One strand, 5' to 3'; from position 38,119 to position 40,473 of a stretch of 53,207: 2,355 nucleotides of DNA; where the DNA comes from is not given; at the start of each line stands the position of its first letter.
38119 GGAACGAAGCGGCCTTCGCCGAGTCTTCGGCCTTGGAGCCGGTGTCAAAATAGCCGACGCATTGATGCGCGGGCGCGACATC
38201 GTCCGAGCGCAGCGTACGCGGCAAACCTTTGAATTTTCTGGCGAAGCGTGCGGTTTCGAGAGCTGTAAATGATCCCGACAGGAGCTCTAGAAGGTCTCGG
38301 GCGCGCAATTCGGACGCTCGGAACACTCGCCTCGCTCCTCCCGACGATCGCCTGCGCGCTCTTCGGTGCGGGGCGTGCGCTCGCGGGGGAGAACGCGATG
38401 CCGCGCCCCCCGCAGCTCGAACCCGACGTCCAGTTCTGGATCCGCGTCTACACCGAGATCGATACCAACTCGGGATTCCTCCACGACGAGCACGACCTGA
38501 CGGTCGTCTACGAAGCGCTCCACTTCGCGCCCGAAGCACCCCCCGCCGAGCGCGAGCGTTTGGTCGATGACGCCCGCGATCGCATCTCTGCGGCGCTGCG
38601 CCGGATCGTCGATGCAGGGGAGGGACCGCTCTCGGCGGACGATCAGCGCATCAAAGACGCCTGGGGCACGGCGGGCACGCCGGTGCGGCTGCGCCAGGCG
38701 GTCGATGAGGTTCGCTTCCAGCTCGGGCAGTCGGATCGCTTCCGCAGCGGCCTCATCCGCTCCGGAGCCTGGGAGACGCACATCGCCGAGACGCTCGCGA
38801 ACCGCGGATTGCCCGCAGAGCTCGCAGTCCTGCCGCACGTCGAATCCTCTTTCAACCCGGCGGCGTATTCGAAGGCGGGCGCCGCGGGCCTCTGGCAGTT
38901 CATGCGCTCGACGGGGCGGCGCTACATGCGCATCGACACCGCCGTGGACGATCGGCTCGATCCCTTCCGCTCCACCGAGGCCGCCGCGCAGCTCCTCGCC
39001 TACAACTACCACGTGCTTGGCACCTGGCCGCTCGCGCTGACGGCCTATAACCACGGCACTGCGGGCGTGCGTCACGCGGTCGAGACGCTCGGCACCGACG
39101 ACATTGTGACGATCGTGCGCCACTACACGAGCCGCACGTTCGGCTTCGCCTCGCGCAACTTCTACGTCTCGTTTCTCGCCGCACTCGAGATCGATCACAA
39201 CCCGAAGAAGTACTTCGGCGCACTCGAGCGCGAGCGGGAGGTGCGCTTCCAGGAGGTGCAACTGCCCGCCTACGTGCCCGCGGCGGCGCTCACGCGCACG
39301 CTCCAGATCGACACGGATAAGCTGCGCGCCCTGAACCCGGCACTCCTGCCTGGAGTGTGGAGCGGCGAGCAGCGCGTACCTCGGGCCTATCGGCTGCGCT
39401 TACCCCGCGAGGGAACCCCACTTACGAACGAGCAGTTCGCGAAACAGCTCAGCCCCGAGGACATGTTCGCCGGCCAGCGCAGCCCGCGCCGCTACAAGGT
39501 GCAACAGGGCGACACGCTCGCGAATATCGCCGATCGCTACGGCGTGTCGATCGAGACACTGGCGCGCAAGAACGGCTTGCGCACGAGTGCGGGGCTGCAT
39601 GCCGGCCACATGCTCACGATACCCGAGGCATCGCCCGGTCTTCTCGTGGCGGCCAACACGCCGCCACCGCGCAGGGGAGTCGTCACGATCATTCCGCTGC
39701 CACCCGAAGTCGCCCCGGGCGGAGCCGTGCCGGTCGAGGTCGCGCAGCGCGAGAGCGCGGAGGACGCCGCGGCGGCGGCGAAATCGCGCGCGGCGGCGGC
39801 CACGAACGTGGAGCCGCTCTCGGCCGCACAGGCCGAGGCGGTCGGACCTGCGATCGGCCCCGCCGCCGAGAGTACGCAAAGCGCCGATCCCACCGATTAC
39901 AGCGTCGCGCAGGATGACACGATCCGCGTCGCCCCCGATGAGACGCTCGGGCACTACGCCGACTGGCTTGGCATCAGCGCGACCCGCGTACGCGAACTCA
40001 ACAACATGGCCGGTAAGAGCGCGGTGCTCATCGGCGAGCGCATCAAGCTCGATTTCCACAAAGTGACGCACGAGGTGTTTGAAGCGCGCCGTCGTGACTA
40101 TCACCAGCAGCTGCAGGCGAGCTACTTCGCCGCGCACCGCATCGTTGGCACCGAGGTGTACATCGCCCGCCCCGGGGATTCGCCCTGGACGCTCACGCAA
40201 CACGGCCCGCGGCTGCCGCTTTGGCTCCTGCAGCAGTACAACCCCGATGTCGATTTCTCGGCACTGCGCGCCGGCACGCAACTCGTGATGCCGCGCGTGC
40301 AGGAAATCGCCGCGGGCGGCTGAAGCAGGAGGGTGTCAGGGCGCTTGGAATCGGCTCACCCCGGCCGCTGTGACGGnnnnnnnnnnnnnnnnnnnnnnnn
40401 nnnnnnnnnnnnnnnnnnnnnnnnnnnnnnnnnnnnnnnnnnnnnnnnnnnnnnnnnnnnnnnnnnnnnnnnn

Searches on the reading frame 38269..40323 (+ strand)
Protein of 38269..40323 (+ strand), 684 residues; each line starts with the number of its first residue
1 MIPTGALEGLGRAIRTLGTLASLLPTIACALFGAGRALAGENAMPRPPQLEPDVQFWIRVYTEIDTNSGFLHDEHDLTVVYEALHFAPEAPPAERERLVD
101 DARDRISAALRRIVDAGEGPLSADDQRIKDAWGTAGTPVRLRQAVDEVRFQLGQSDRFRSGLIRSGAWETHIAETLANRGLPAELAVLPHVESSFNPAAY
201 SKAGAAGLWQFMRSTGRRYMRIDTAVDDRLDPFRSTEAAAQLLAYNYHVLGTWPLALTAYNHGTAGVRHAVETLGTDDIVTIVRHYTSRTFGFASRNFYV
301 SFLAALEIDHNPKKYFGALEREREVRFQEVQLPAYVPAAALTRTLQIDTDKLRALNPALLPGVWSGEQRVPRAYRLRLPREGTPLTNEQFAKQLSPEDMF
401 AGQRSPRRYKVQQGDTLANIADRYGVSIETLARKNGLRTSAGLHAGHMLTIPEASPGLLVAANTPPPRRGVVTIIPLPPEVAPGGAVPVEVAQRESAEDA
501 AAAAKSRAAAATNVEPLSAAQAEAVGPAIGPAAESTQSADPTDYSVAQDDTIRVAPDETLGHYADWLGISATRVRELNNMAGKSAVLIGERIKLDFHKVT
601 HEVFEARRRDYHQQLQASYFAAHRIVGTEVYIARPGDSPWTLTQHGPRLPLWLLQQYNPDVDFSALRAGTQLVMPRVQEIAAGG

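Call 7: search_protein_families(library=pfam, proteins=[window:38269-40323:+])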
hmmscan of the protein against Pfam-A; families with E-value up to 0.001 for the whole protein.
window:38269-40323:+ (684 aa): 3 families
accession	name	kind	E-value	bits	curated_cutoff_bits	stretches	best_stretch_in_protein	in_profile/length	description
PF01464.25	SLT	-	1.1e-24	86.7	21.3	1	173-274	5-108/117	Transglycosylase SLT domain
PF01476.26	LysM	-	2.2e-18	66.3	20.9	1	409-452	1-43/43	LysM domain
PF23577.1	LysM_RLK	-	4.8e-06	27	27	0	634-665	6-36/44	LysM domain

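Call 10: find_related_loci(query=window:38269-40323:+, collection=genome_contigs, flank=4000)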
Query window:38269-40323:+ (684 aa) in genome_contigs; peptide patterns used: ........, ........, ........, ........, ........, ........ (x = any residue, [..] = any of these).
309 stretches matched a pattern; 276 encode a relative of the query (tblastn E <= 1e-3); the best 80 are kept; 80 distinct loci.
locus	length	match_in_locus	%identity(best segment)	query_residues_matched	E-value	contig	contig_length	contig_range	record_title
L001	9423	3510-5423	70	29-684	0e+0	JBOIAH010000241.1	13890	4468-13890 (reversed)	MAG: Steroidobacteraceae bacterium isolate TC-B3_metawrap_bin.11 k127_376345, whole genome shotgun sequence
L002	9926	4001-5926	67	27-684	0e+0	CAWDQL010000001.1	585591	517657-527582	MAG: uncultured Gammaproteobacteria bacterium isolate MFD03399.bin.1.53 genome assembly, contig: contig_16720, whole gen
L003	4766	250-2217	66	27-684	0e+0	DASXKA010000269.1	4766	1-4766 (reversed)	MAG TPA_asm: Steroidobacteraceae bacterium isolate SMAG_U5264 k141_3901201, whole genome shotgun sequence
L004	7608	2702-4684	67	41-684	0e+0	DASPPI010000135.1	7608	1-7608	MAG TPA_asm: Steroidobacteraceae bacterium isolate SMAG_U12169 k141_2048944, whole genome shotgun sequence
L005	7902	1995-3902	67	37-684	0e+0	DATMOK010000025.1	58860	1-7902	MAG TPA_asm: Steroidobacteraceae bacterium isolate SMAG_U12874 k141_2305769, whole genome shotgun sequence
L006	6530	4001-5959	67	21-684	0e+0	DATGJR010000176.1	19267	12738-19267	MAG TPA_asm: Steroidobacteraceae bacterium isolate SMAG_U9838 k141_1013277, whole genome shotgun sequence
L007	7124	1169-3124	66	22-684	0e+0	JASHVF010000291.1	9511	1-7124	MAG: Gammaproteobacteria bacterium isolate JOPF198 JOPF_NEAR_contig_947237, whole genome shotgun sequence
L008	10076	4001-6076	65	15-684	0e+0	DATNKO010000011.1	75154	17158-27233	MAG TPA_asm: Steroidobacteraceae bacterium isolate SMAG_U11427 k141_524075, whole genome shotgun sequence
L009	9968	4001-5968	67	12-684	0e+0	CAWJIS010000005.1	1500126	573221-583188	MAG: uncultured Gammaproteobacteria bacterium isolate MFD05377.bin.1.66 genome assembly, contig: contig_38717, whole gen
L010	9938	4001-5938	66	29-684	0e+0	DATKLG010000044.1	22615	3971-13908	MAG TPA_asm: Steroidobacteraceae bacterium isolate SMAG_U14679 k141_2910856, whole genome shotgun sequence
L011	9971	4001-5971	65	12-684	0e+0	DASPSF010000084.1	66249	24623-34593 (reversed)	MAG TPA_asm: Steroidobacteraceae bacterium isolate SMAG_U12244 k141_70733, whole genome shotgun sequence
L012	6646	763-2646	67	41-680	0e+0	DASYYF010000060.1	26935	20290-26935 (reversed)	MAG TPA_asm: Steroidobacteraceae bacterium isolate SMAG_U6328 k141_79347, whole genome shotgun sequence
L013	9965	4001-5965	65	15-684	0e+0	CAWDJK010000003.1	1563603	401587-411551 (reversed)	MAG: uncultured Gammaproteobacteria bacterium isolate MFD06435.bin.2.159 genome assembly, contig: contig_16705, whole ge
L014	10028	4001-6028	65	28-684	0e+0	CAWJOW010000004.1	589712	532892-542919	MAG: uncultured Gammaproteobacteria bacterium isolate MFD04463.bin.1.82 genome assembly, contig: contig_54078, whole gen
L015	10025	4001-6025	59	38-684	0e+0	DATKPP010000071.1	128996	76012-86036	MAG TPA_asm: Steroidobacteraceae bacterium isolate SMAG_U14794 k141_197660, whole genome shotgun sequence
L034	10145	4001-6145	59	26-681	3e-164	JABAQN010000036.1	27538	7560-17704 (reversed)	MAG: Steroidobacteraceae bacterium isolate Bin_2 c_000000002932b, whole genome shotgun sequence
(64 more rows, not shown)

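Call 41: search_protein_families(library=ncbifam, proteins=[L034:2947-3696:-, window:38269-40323:+], max_evalue=0.01)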
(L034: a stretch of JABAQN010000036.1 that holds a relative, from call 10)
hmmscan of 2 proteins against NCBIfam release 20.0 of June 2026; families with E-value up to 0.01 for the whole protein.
L034:2947-3696:- (249 aa): 10 families
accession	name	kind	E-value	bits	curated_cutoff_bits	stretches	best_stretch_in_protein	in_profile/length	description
NF038125.1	PEP_CTERM_THxN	subfamily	2.9e-08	33.6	85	1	215-247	216-246/246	THxN family PEP-CTERM protein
NF033554.9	floc_PepA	equivalog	3.8e-06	26.9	80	1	223-247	236-260/261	flocculation-associated PEP-CTERM protein PepA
NF041538.1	PEP_EDSA_1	subfamily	4.6e-06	26.5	100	1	27-247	109-307/307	EDSAP-1 family PEP-CTERM protein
TIGR02595.1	PEP_CTERM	domain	2e-05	25.1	16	1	224-247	1-23/24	PEP-CTERM sorting domain-containing protein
NF038129.1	PEP_NF038129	equivalog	0.00013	21.8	65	1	218-247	167-194/194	NF038129 family PEP-CTERM protein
NF041927.1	Xrt_dep_XDP1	equivalog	0.00019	21.5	125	1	222-247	217-242/242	exosortase-dependent surface protein XDP1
NF038118.1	PEP_CTERM_CCXG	equivalog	0.00028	20.6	90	1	218-247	170-199/199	CCXG family PEP-CTERM protein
NF033947.0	PEP-cistern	hypoth_equivalog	0.0025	17.6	60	1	218-246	167-195/195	cistern family PEP-CTERM protein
NF038120.1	PEP_CTERM_QFxxD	subfamily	0.0026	17.7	80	1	222-246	191-213/215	NF038120 family PEP-CTERM protein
NF038124.1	PEP_CTERM_TLD_A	exception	0.0032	17.1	100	1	220-247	209-234/235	PEP_CTERM-anchored TLD domain-containing protein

window:38269-40323:+ (684 aa): 13 families
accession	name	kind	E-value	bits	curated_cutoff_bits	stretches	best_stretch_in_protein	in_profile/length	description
NF008050.0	PRK10783.1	equivalog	4.5e-35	120.8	508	1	163-455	99-391/457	murein transglycosylase D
NF042931.1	SAG1386_EF1546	equivalog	9.6e-11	42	80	1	403-447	106-153/158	SAG1386/EF1546 family surface-associated protein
NF047373.1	BB0259_flg_lyt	exception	5.1e-08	32.2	234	1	167-268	547-651/705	flagellar assembly lytic transglycosylase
NF050804.1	CellDivDipMCaul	equivalog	2.3e-07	30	900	1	407-454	359-406/634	cell division endopeptidase DipM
NF047755.1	LIC_10271_M23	exception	4e-07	30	180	1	399-455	17-73/207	LIC_10271 family cell wall hydrolase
TIGR02907.1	spore_VI_D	equivalog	6.8e-06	25.9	169.85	1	409-452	302-344/344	stage VI sporulation protein D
TIGR02899.1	spore_safA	subfamily_domain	1.3e-05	25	67.85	1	411-435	1-25/44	SafA/ExsA family spore coat assembly protein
NF040883.1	amid_act_ActS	equivalog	1.6e-05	24.3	375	1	401-454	28-81/242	amidase activator ActS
NF052398.1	Agg_Promo_Fact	equivalog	3.6e-05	24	170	0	407-455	29-77/202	aggregation-promoting factor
NF008112.0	PRK10859.1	equivalog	0.00041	18.9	354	1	185-270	306-393/483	membrane-bound lytic murein transglycosylase MltF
NF008631.0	PRK11619.1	equivalog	0.0006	18.3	536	1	167-271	478-589/644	murein transglycosylase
NF010723.1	PRK14125.1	equivalog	0.0024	17.8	60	1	407-452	33-85/87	cell division suppressor protein YneA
NF041208.1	celldiv_DipM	equivalog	0.0049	16.2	740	0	407-486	184-263/419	cell division endopeptidase DipM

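Call 42: find_homologous_proteins(query=L034:2950-3696:-)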
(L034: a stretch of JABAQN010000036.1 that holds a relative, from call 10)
Query L034:2950-3696:- (249 aa): 391 proteins with E <= 0.001 among 3536 candidates; the best 120 are listed.
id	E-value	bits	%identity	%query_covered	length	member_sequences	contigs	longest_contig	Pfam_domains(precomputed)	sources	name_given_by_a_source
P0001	5.0e-160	549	99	100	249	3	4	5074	PF13448.12,PF07589.17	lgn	-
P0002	2.5e-139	481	86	100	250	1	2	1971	PF13448.12,PF07589.17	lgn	-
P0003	4.7e-135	467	84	98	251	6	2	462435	PF13448.12,PF07589.17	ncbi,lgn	ncbi:MAG: PEP-CTERM sorting domain-containing protein [Steroidobacteraceae bacterium]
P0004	5.2e-131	454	83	90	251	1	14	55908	PF13448.12,PF07589.17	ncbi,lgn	-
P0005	2.4e-129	448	82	99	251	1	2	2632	PF13448.12,PF07589.17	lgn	-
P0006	1.1e-126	439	82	92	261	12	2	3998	PF13448.12,PF07589.17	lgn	-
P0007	1.3e-125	436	79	97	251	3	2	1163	PF13448.12,PF07589.17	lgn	-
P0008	8.3e-125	433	78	99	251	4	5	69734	PF13448.12,PF07589.17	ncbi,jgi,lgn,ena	-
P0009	1.2e-124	433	79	93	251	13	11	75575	PF13448.12,PF07589.17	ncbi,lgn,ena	-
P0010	5.6e-124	431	79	99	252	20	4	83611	PF13448.12,PF07589.17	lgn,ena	-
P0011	1.1e-123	430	79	96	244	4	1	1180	PF13448.12,PF07589.17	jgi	-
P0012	3.7e-122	425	77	99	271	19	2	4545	PF13448.12,PF07589.17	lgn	-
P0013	3.1e-121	422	77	97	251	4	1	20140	PF13448.12,PF07589.17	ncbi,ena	ncbi:MAG: DUF4114 domain-containing protein [Steroidobacteraceae bacterium]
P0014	8.6e-121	420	77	99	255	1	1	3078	PF13448.12,PF07589.17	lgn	-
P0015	3.9e-115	402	74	90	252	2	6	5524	PF13448.12,PF07589.17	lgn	-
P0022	6.1e-80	286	60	94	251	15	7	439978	PF13448.12,PF07589.17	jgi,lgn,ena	jgi:uncharacterized protein DUF4114/PEP-CTERM motif-containing protein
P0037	6.2e-70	254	52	95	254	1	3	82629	PF13448.12,PF07589.17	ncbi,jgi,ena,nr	ncbi:MAG TPA: DUF4114 domain-containing protein [Steroidobacteraceae bacterium]|nr:DUF4114 domain-co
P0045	2.4e-67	245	55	96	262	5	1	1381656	PF13448.12,PF07589.17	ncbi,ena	-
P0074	5.8e-57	211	48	88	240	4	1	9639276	PF13448.12,PF07589.17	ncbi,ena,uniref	ncbi:putative exosortase, PEP-CTERM type [Desulfosarcina variabilis str. Montpellier]|uniref:DUF4114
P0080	8.2e-56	207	51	87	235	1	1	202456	PF07589.17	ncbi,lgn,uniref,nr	ncbi:PEP-CTERM sorting domain-containing protein [Desulfobulbus sp.]|uniref:PEP-CTERM sorting domain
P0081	9.5e-56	207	48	99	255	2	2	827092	PF13448.12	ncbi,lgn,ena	-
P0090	1.2e-54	203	47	99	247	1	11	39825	PF13448.12,PF07589.17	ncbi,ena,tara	tara:strand:- start:966 stop:1709 length:744 start_codon:yes stop_codon:yes gene_type:complete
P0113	6.3e-53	198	51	90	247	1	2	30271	PF13448.12,PF07589.17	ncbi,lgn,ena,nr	ncbi:MAG: DUF4114 domain-containing protein [Gammaproteobacteria bacterium]|nr:DUF4114 domain-contai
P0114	1.1e-52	197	53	86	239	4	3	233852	PF13448.12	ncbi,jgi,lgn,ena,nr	ncbi:MAG: DUF4114 domain-containing protein [Alcanivoracaceae bacterium]|jgi:hypothetical protein|nr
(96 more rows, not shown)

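Call 43: find_encoding_contigs(protein=P0003, flank=3000, max_places=3)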
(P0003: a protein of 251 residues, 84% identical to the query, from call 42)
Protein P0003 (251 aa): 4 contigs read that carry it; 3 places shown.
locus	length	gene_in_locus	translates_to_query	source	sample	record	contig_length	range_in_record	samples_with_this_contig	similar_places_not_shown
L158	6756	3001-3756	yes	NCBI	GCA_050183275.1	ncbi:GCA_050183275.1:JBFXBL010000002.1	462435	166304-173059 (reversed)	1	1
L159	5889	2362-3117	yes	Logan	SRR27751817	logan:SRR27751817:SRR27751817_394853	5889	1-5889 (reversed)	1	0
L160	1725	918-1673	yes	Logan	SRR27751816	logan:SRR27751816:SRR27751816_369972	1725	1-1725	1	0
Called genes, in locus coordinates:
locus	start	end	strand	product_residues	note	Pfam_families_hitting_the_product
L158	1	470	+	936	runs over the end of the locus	PF00672:HAMP, PF00990:GGDEF, PF00563:EAL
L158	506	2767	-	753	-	PF01464:SLT, PF01476:LysM, PF23473:LysM3_LYK4_5 (faint), PF23577:LysM_RLK (faint), PF01476:LysM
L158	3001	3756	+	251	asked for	PF13448:DUF4114 (weak), PF07589:PEP_exosort_dom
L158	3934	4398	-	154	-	PF04191:PEMT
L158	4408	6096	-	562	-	PF07695:7TMR-DISM_7TM, PF00990:GGDEF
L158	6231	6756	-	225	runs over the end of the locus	PF12637:TSCPD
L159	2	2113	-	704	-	?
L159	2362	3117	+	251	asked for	PF13448:DUF4114 (weak), PF07589:PEP_exosort_dom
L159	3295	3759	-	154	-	PF04191:PEMT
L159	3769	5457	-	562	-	PF07695:7TMR-DISM_7TM, PF00990:GGDEF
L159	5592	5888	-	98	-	?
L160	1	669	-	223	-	?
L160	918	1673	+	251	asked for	PF13448:DUF4114 (weak), PF07589:PEP_exosort_dom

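Call 44: find_encoding_contigs(protein=P0022, flank=3000, max_places=3)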
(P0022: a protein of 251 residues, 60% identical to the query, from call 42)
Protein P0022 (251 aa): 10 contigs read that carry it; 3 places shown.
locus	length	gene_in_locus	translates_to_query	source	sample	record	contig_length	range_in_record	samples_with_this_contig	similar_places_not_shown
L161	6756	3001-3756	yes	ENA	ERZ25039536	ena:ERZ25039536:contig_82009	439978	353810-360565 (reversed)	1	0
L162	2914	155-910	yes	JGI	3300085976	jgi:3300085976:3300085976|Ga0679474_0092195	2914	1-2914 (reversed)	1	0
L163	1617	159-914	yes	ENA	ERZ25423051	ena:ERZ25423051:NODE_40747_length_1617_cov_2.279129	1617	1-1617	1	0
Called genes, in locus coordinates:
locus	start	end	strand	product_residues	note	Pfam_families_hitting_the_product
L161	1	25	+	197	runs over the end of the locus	-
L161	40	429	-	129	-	-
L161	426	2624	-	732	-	PF01464:SLT, PF23577:LysM_RLK (faint), PF01476:LysM, PF23473:LysM3_LYK4_5 (faint), PF01476:LysM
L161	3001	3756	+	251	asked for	PF13448:DUF4114 (weak), PF07589:PEP_exosort_dom (weak)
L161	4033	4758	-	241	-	PF12637:TSCPD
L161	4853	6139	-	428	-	PF02867:Ribonuc_red_lgC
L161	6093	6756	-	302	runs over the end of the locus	PF00317:Ribonuc_red_lgN, PF02867:Ribonuc_red_lgC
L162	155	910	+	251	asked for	PF13448:DUF4114 (weak), PF07589:PEP_exosort_dom (weak)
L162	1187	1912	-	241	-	PF12637:TSCPD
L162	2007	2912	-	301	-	?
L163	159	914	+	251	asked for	PF13448:DUF4114 (weak), PF07589:PEP_exosort_dom (weak)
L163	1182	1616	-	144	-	?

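Call 45: find_encoding_contigs(protein=P0045, flank=3000, max_places=3)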
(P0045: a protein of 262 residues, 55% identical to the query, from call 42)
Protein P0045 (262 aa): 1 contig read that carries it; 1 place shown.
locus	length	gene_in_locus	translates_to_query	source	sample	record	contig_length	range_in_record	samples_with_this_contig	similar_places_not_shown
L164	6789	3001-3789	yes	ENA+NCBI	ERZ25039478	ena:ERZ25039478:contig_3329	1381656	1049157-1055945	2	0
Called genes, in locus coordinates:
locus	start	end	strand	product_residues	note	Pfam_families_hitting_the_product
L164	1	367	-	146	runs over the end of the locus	-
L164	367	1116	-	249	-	PF01476:LysM (weak), PF23577:LysM_RLK (weak)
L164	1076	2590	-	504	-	PF01464:SLT, PF01476:LysM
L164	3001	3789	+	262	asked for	PF13448:DUF4114 (weak), PF07589:PEP_exosort_dom (weak)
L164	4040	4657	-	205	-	PF12900:Pyridox_ox_2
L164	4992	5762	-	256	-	PF12637:TSCPD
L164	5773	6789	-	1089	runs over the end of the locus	PF00317:Ribonuc_red_lgN, PF02867:Ribonuc_red_lgC, PF14890:Intein_splicing (weak), PF14528:LAGLIDADG_3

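Call 57: find_encoding_contigs(protein=P0114, flank=2500, max_places=2)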
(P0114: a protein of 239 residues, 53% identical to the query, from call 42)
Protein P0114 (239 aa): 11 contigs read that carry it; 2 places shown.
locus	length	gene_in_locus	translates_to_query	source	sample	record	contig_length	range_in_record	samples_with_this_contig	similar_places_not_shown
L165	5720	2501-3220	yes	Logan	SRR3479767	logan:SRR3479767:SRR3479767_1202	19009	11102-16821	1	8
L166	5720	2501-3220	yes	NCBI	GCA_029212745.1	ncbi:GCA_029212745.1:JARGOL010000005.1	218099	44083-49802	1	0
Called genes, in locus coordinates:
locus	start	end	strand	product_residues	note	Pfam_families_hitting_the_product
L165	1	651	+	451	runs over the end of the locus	PF00072:Response_reg, PF00158:Sigma54_activat, PF14532:Sigma54_activ_2, PF25601:AAA_lid_14, PF02954:HTH_8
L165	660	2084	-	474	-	PF02397:Bac_transf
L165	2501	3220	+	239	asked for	PF13448:DUF4114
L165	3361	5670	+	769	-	PF14559:TPR_19 (weak), PF13432:TPR_16, PF14559:TPR_19, PF16918:PknG_TPR (weak), PF13432:TPR_16 (weak), PF14559:TPR_19, PF13432:TPR_16, PF23914:TPR_CcmH_CycH, +19 more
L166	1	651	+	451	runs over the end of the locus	PF00072:Response_reg, PF00158:Sigma54_activat, PF14532:Sigma54_activ_2, PF25601:AAA_lid_14, PF02954:HTH_8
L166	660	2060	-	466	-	PF02397:Bac_transf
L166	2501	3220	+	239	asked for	PF13448:DUF4114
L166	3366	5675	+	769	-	PF14559:TPR_19 (weak), PF13432:TPR_16, PF14559:TPR_19, PF16918:PknG_TPR (weak), PF13432:TPR_16 (weak), PF14559:TPR_19, PF13432:TPR_16, PF23914:TPR_CcmH_CycH, +16 more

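Call 58: find_encoding_contigs(protein=P0081, flank=2500, max_places=2)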
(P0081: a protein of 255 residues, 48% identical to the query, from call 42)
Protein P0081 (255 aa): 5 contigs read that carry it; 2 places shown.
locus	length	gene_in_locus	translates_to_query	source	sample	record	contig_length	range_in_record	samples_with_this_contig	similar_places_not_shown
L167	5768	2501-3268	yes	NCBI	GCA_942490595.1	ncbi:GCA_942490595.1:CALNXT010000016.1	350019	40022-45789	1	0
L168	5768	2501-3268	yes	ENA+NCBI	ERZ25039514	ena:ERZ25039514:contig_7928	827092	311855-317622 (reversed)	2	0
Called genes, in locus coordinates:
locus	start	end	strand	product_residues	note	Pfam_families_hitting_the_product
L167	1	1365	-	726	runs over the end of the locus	PF13492:GAF_3 (faint), PF01590:GAF (faint), PF02518:HATPase_c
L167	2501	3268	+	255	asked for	PF13448:DUF4114 (weak)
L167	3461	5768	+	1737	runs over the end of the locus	PF17963:Big_9, PF17803:Cadherin_4, PF17892:Cadherin_5, PF17963:Big_9, PF17803:Cadherin_4, PF17892:Cadherin_5, PF17963:Big_9, PF17803:Cadherin_4, +21 more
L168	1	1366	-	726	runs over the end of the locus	PF01590:GAF (weak), PF13492:GAF_3 (weak), PF02518:HATPase_c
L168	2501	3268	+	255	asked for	PF13448:DUF4114 (weak)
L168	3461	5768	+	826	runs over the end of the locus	PF17963:Big_9, PF17803:Cadherin_4, PF17892:Cadherin_5, PF17963:Big_9, PF17803:Cadherin_4, PF17892:Cadherin_5, PF17963:Big_9, PF17803:Cadherin_4, +11 more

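Call 59: find_encoding_contigs(protein=P0074, flank=2500, max_places=2)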
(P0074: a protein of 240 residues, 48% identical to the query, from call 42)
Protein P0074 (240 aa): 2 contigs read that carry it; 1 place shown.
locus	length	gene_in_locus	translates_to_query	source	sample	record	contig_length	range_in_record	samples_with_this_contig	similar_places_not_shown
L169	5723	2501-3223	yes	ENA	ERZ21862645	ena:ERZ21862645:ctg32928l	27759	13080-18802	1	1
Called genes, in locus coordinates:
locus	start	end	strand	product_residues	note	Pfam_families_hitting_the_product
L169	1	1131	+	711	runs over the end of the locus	-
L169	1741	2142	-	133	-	PF00583:Acetyltransf_1 (weak), PF13673:Acetyltransf_10 (weak)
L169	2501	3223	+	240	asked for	PF13448:DUF4114, PF07589:PEP_exosort_dom (weak)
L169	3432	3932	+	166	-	PF13431:TPR_17 (faint), PF00515:TPR_1 (faint), PF07719:TPR_2 (weak), PF13181:TPR_8 (faint), PF13428:TPR_14 (faint), PF13432:TPR_16, PF13414:TPR_11, PF14559:TPR_19 (faint)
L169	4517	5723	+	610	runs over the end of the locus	PF04015:DUF362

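Call 60: find_encoding_contigs(protein=P0037, flank=2500, max_places=2)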
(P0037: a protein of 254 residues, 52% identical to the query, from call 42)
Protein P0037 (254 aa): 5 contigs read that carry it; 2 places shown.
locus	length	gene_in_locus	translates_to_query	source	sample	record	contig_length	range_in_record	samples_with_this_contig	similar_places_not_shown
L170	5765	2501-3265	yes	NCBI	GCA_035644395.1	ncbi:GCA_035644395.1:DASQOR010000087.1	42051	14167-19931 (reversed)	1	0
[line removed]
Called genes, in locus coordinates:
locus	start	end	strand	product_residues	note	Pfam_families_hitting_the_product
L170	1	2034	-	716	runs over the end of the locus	PF01464:SLT, PF23577:LysM_RLK (faint), PF01476:LysM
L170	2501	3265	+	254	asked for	PF13448:DUF4114 (weak), PF07589:PEP_exosort_dom (weak)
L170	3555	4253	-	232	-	PF12637:TSCPD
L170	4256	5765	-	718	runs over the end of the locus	PF00317:Ribonuc_red_lgN (weak), PF02867:Ribonuc_red_lgC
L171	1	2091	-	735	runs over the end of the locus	PF01464:SLT, PF01476:LysM, PF23577:LysM_RLK (faint), PF01476:LysM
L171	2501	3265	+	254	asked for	PF13448:DUF4114 (weak), PF07589:PEP_exosort_dom (weak)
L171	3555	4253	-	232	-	PF12637:TSCPD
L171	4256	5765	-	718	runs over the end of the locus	PF00317:Ribonuc_red_lgN (weak), PF02867:Ribonuc_red_lgC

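Call 78: find_encoding_contigs(protein=P0113, flank=2500, max_places=1)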
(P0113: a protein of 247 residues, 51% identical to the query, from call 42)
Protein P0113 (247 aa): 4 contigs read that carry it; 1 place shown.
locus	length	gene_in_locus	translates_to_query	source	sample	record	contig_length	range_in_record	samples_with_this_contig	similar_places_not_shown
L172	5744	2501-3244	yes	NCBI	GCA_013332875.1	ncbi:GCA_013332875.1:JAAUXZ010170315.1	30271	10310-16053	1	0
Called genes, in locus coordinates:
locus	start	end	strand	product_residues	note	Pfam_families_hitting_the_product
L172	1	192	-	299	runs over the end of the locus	PF01522:Polysacc_deac_1, PF11959:DUF3473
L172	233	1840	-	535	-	PF02706:Wzz (weak), PF13807:GNVR (weak)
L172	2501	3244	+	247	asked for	PF13448:DUF4114, PF07589:PEP_exosort_dom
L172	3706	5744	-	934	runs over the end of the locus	-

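Call 79: find_encoding_contigs(protein=P0090, flank=2500, max_places=1)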
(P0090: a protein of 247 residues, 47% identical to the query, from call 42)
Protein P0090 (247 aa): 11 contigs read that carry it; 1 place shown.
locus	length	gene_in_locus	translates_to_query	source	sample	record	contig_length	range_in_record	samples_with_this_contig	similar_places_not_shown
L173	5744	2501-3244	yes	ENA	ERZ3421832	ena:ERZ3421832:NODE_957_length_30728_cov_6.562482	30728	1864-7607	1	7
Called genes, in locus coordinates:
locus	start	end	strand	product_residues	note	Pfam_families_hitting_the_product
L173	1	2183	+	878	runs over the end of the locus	PF12895:ANAPC3 (faint), PF13424:TPR_12 (faint), PF24575:TPR_Slam (faint), PF25062:ARM_TT21_N (faint), PF00515:TPR_1 (faint), PF14559:TPR_19, PF14559:TPR_19 (weak), PF13429:TPR_15 (weak), +13 more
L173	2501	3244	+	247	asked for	PF13448:DUF4114, PF07589:PEP_exosort_dom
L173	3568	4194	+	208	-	PF07589:PEP_exosort_dom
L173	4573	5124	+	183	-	PF07589:PEP_exosort_dom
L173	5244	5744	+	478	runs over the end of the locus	PF09721:Exosortase_EpsH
